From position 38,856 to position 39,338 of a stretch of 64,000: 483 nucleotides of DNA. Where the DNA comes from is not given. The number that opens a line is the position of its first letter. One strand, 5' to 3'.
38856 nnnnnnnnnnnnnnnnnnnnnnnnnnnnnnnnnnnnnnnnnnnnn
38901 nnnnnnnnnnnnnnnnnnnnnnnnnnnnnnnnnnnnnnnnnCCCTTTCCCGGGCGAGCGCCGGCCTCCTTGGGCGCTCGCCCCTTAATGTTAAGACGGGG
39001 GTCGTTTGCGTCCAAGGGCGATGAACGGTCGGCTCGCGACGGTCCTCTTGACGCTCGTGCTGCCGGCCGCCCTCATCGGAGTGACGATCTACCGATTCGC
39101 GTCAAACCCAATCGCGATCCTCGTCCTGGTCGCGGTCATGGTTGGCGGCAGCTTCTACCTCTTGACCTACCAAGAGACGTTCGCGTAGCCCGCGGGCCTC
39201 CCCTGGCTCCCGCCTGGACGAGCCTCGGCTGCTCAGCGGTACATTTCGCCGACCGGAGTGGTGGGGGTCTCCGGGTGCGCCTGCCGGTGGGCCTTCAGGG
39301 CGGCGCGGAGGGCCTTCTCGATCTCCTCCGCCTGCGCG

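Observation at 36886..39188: RHH + 'half-FtsZ' + tiny membrane protein cassette behind a long GC-poorer, motif-rich spacer: candidate uncharacterised cytoskeletal, division or segregation module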

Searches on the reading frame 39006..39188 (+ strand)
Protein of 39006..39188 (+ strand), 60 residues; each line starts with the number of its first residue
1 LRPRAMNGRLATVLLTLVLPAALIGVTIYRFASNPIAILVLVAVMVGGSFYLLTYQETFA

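Call 3: search_protein_families(library=pfam, proteins=[window:39006-39188:+], max_evalue=1)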
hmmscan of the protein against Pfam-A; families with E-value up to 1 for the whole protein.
window:39006-39188:+ (60 aa): 0 families

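Call 4: search_protein_families(library=ncbifam, proteins=[window:39006-39188:+], max_evalue=1)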
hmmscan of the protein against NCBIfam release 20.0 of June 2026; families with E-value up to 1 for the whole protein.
window:39006-39188:+ (60 aa): 0 families

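Call 89: search_protein_families(library=pfam, proteins=[window:39021-39185:+], max_evalue=5)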
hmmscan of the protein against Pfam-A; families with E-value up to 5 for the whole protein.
seq(55 aa): 1 family
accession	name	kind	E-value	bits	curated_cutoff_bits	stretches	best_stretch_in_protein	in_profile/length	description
PF14362.11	DUF4407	-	1.6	8.3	31.3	1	6-42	19-55/297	Domain of unknown function (DUF4407)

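Call 101: search_protein_families(library=padloc, proteins=[window:39021-39188:+], max_evalue=0.1)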
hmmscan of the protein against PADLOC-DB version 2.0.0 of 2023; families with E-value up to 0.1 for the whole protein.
window:39021-39188:+ (55 aa): 0 families

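Call 102: search_protein_families(library=phrogs, proteins=[window:39021-39188:+], max_evalue=0.01)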
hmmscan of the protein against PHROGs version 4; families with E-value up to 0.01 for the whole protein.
window:39021-39188:+ (55 aa): 0 families
